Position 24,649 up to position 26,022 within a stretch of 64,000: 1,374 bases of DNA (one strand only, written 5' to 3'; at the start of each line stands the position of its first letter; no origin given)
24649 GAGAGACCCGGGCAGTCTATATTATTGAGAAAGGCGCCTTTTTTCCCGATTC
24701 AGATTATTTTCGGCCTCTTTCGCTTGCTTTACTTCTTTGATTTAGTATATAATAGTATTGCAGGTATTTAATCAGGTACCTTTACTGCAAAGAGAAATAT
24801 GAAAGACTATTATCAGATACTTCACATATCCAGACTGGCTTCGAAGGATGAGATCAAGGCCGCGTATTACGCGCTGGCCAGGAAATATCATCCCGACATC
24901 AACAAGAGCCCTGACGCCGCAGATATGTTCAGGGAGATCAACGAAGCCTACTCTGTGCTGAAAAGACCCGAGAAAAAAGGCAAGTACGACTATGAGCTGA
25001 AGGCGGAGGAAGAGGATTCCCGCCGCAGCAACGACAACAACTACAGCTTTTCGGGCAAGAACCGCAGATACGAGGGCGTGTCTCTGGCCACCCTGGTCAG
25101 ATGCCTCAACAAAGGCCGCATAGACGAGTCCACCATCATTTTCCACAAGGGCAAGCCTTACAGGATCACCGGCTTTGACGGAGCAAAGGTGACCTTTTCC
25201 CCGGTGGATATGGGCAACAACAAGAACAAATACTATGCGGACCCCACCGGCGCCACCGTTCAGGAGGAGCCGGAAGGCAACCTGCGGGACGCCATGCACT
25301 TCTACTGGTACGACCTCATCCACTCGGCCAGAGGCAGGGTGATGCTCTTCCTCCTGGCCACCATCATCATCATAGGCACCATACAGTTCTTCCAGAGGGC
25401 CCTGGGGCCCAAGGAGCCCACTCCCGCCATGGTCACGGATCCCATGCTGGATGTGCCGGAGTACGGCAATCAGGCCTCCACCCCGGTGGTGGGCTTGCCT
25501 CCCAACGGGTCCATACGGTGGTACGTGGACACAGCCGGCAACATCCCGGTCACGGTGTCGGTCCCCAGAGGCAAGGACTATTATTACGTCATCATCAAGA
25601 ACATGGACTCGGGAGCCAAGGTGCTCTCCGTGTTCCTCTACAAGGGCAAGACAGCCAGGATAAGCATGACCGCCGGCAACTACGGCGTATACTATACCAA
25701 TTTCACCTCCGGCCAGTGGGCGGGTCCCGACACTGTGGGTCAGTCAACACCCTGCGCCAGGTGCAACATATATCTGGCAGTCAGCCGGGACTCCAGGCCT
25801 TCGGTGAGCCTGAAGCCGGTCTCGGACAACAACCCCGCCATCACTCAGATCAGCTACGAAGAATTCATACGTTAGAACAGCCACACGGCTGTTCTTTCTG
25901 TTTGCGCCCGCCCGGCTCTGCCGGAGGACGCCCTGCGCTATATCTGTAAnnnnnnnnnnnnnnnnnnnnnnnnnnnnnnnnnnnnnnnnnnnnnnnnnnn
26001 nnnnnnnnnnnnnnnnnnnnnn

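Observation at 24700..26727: Tandem paralogous membrane J-domain proteins with cytosolic N-terminal J domain and extracytoplasmic C-terminal domains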

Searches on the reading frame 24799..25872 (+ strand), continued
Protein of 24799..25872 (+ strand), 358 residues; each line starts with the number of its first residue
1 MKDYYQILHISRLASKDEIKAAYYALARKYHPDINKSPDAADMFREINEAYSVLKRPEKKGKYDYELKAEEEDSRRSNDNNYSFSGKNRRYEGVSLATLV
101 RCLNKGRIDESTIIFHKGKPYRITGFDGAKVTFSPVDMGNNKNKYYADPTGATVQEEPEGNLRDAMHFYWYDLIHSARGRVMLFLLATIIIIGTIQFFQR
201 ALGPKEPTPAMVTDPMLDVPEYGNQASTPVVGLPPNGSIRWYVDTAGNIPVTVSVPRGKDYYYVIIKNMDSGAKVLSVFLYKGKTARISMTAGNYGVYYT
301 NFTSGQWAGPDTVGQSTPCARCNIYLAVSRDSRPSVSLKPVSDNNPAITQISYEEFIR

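Call 101: find_related_loci(query=A2, collection=metagenome_contigs, flank=4000)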
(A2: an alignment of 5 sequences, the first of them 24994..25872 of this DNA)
Query A2 (293 aa) in metagenome_contigs; peptide patterns used: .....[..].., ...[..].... (x = any residue, [..] = any of these).
275 stretches matched a pattern; 1 encode a relative of the query (tblastn E <= 1e-3); 1 distinct loci.
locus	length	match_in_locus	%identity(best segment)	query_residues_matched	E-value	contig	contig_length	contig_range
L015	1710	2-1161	100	17-293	2e-180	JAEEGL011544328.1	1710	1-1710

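Call 108: find_encoding_contigs(protein=P0184, flank=4000, max_places=2)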
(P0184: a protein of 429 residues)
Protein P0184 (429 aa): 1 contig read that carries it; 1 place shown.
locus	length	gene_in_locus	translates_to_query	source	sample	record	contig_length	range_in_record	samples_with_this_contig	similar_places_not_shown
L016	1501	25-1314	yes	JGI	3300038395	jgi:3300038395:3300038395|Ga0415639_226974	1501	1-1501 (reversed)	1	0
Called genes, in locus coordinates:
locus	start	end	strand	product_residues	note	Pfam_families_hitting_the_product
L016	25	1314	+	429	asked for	PF00012:HSP70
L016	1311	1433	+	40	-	-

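Call 111: list_cluster_members(proteins=[P0129, P0143, P0149, P0179, P0180, P0207, P0216, P0224, P0239, P0244])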
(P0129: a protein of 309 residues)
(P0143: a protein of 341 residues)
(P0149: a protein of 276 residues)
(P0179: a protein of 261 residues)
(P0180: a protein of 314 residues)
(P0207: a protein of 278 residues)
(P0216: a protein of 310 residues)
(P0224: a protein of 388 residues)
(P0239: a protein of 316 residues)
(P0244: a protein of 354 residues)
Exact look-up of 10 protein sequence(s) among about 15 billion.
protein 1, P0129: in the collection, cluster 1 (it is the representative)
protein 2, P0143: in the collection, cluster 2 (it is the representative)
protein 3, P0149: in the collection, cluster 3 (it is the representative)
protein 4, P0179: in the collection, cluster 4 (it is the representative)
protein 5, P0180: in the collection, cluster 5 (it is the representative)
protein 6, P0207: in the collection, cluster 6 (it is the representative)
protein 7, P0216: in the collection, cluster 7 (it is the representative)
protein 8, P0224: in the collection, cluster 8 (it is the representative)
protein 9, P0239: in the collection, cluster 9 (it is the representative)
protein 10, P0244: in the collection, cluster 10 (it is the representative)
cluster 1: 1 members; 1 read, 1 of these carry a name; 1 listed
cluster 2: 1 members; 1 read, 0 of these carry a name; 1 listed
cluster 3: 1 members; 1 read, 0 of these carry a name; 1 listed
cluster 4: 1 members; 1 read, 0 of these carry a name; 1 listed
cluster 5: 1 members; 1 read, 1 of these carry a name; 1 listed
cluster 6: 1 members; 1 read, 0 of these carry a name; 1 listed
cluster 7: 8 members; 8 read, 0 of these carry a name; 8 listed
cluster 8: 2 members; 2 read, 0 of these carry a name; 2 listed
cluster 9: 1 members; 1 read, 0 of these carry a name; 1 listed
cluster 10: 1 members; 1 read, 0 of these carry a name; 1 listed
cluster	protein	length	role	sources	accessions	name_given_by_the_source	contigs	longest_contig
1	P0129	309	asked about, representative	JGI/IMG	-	hypothetical protein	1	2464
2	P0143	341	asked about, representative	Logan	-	-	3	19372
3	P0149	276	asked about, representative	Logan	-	-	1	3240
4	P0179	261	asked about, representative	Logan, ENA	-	-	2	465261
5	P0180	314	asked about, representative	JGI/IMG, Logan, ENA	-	hypothetical protein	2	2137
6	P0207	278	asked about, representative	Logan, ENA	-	-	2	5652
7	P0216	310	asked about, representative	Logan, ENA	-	-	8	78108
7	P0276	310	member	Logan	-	-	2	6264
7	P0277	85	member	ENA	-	-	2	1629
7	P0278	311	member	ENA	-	-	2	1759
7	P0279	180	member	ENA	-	-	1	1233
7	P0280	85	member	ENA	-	-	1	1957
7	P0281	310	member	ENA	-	-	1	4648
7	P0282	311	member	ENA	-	-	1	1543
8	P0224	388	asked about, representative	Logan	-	-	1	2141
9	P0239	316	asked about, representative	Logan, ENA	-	-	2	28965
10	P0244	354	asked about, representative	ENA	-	-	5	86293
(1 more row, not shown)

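Call 112: find_encoding_contigs(protein=P0179, flank=6000, max_places=1)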
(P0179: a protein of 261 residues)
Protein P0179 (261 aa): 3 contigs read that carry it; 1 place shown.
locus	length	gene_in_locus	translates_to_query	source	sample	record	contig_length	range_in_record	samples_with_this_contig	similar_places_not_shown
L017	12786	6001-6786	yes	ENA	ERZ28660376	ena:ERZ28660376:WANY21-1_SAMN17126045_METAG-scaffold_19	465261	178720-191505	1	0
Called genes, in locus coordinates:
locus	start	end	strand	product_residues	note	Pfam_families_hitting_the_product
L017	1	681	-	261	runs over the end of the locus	-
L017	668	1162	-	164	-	PF13392:HNH_3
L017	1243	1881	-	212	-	PF16784:HNHc_6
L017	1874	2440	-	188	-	-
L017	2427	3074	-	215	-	-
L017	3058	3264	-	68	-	-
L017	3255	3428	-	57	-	-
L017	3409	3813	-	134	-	-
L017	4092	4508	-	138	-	-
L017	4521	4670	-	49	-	-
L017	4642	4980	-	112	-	-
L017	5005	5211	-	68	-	-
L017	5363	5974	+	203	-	PF01381:HTH_3, PF12844:HTH_19 (weak), PF13443:HTH_26 (weak), PF13560:HTH_31, PF20432:Xre-like-HTH (faint), PF00717:Peptidase_S24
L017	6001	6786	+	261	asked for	PF00226:DnaJ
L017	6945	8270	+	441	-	PF14659:Phage_int_SAM_3, PF00589:Phage_integrase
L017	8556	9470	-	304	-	PF04542:Sigma70_r2, PF04539:Sigma70_r3 (faint), PF04545:Sigma70_r4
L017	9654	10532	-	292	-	PF25209:Phage_capsid_4 (weak)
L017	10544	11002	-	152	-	PF14265:DUF4355 (faint)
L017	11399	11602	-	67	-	-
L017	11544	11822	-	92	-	-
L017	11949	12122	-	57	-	-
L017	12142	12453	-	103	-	-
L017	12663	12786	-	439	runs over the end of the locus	PF05272:VapE-like_dom, PF19263:DUF5906 (weak)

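Call 113: find_encoding_contigs(protein=P0244, flank=6000, max_places=1)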
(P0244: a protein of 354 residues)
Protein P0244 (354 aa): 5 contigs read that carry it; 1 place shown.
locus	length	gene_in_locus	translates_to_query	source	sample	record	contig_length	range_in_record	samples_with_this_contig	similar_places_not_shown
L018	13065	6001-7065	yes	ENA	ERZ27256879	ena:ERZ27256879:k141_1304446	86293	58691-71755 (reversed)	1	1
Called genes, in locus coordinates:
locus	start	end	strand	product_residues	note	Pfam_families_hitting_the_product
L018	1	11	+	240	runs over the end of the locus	PF00106:adh_short, PF08659:KR, PF13561:adh_short_C2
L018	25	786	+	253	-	PF00106:adh_short, PF13561:adh_short_C2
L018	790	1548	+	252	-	PF01487:DHquinase_I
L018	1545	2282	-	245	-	PF02311:AraC_binding (weak), PF12833:HTH_18, PF00165:HTH_AraC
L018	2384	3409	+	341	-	PF08240:ADH_N, PF00107:ADH_zinc_N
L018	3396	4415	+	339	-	PF01408:GFO_IDH_MocA (weak), PF22725:GFO_IDH_MocA_C3, PF02894:GFO_IDH_MocA_C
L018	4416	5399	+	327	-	PF08240:ADH_N, PF00107:ADH_zinc_N, PF13602:ADH_zinc_N_2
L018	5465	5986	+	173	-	PF12822:ECF_trnsprt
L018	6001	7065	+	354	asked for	PF00226:DnaJ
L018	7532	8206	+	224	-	PF03006:HlyIII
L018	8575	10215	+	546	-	PF13306:LRR_5 (weak), PF07833:Cu_amine_oxidN1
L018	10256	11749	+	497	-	PF13306:LRR_5, PF07833:Cu_amine_oxidN1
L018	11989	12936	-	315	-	PF09516:RE_CfrBI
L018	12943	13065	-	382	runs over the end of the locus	PF01555:N6_N4_Mtase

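Call 114: find_encoding_contigs(protein=P0216, flank=6000, max_places=1)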
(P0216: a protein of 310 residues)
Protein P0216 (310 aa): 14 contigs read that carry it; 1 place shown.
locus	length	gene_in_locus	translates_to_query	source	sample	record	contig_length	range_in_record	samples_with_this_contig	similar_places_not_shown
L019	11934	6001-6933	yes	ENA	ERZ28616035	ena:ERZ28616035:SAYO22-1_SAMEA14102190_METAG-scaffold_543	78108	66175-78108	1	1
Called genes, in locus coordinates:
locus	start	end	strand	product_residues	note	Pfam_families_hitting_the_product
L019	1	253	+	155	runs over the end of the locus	PF03061:4HBT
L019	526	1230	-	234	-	PF00528:BPD_transp_1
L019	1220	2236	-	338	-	PF00005:ABC_tran, PF02463:SMC_N (faint), PF13401:AAA_22 (faint), PF13304:AAA_21 (weak), PF09383:NIL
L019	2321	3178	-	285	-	PF03180:Lipoprotein_9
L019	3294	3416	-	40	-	-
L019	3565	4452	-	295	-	PF00781:DAGK_cat, PF19279:YegS_C (weak)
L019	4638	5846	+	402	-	PF13624:SurA_N_3, PF13616:Rotamase_3, PF00639:Rotamase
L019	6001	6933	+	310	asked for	PF00226:DnaJ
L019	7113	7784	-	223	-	PF00226:DnaJ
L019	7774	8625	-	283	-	PF18937:DUF5685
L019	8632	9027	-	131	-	PF02150:Zn_ribbon_RPB9 (weak)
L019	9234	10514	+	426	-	PF06838:Met_gamma_lyase, PF01053:Cys_Met_Meta_PP (weak)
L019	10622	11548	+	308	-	PF00892:EamA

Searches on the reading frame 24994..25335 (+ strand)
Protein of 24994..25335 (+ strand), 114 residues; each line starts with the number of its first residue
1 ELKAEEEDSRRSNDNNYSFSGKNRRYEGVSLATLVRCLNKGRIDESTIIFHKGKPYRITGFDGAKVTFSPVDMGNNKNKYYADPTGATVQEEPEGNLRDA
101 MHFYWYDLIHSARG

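Call 14: search_protein_families(library=pfam, proteins=[window:24994-25335:+], max_evalue=10)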
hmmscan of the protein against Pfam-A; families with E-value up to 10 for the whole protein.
window:24994-25335:+ (114 aa): 0 families

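Call 55: predict_structure(alignment_id=A7)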
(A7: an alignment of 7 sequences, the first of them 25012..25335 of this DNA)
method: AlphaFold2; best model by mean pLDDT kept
length: 108 residues; sequences in the alignment: 7
mean_pLDDT: 61.4   pTM: 0.45
mean pLDDT of the five models: 61.4, 54.8, 54.7, 53.3, 50.7
residues with pLDDT >= 90: 0; 70-90: 56; 50-70: 7; < 50: 45
segments of 3 or more residues with pLDDT < 50: 1-7, 68-99, 105-108
pLDDT, mean of each block of 10 residues (from residue 1): 45 78 81 81 82 80 67 35 34 46 43
secondary structure, 60 per line:
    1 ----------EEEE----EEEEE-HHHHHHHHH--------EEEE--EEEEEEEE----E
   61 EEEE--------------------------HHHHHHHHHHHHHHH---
elements in order: E11-14 E19-23 H25-33 E42-45 E48-55 E60-64 H91-105

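Call 57: fold_search(model_id=the predicted structure, library=pdb)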
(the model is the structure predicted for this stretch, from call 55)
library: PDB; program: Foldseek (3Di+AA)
matches with E <= 10: 106; with E <= 0.001: 0
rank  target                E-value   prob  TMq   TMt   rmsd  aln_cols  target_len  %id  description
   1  7z3c_MODEL_1_A        5.6e-01  0.35  0.29  0.35  13.9        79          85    9  Solution structure of GltJ GYF domain from Myxococcus xanthus (released 2023-02-22)
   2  6jxr_g                1.5e+00  0.03  0.14  0.14  19.2       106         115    7  Structure of human T cell receptor-CD3 complex (released 2019-09-11)
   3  7ruq_A                2.0e+00  0.30  0.29  0.46   6.7        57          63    9  Structure of the human GIGYF1-TNRC6C complex (released 2022-08-24)
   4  3fma_B                2.0e+00  0.14  0.31  0.38  12.7        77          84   13  Crystal structure of the GYF domain of Smy2 in complex with a proline-rich peptide from BBP/ScSF1 (released 2009-12-22)
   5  3fma_D                2.0e+00  0.14  0.31  0.37  12.6        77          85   13  Crystal structure of the GYF domain of Smy2 in complex with a proline-rich peptide from BBP/ScSF1 (released 2009-12-22)
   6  4epl                  2.1e+00  0.14  0.30  0.07   4.1        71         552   10  Crystal Structure of Arabidopsis thaliana GH3.11 (JAR1) in Complex with JA-Ile (released 2012-06-20)
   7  8k37_M                2.1e+00  0.06  0.23  0.22  15.3        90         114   12  Structure of the bacteriophage lambda neck (released 2023-11-15)
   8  6gay_B                2.1e+00  0.02  0.13  0.13  13.0       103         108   11  A fast recovering full-length LOV protein (DsLOV) from the marine phototrophic bacterium Dinoroseobacter shibae (Dark  (released 2018-07-18)
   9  3k3v                  2.2e+00  0.13  0.31  0.40  14.0        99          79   12  Crystal structure the GYF domain of S. Cerevisiae SMY2 (released 2010-05-19)
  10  1wh2_MODEL_1_A        2.4e+00  0.21  0.28  0.38   8.1        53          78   11  Solution structure of the GYF domain of a hypothetical protein from Arabidopsis thaliana (released 2004-11-28)
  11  3fma_C                2.4e+00  0.13  0.31  0.37  12.7        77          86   13  Crystal structure of the GYF domain of Smy2 in complex with a proline-rich peptide from BBP/ScSF1 (released 2009-12-22)
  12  6pfl_A                2.5e+00  0.09  0.25  0.33  10.9        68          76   15  Crystal structure of Human HUWE1 WWE domain in complex with ADPR (released 2019-07-24)
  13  9j1k_L                2.5e+00  0.05  0.18  0.07  10.6        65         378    9  Tip region of monocin (released 2025-01-08)
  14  7rup_A                2.7e+00  0.41  0.29  0.47   2.6        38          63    5  Structure of the human GIGYF2-TNRC6A complex (released 2022-08-24)
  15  3ic8_C                2.7e+00  0.03  0.15  0.08   7.2        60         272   12  The Crystal Structure of a GST-like protein from Pseudomonas syringae to 2.4A (released 2009-09-01)
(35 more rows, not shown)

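Call 58: search_solved_structures(query=A7, max_evalue=10, show_alignments=3)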
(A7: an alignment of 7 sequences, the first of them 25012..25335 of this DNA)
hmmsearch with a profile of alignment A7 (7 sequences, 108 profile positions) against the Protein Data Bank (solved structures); distinct sequences matched with E-value up to 10: 0.

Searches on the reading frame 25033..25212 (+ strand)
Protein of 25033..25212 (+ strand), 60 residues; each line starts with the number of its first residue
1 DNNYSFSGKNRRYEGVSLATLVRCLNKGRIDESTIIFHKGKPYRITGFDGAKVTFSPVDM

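Call 60: find_homologous_proteins(query=A8, max_evalue=1)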
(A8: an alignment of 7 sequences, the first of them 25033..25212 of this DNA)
Query A8 (7 sequences): 307 candidates shared short words with the query, none scored E <= 1.
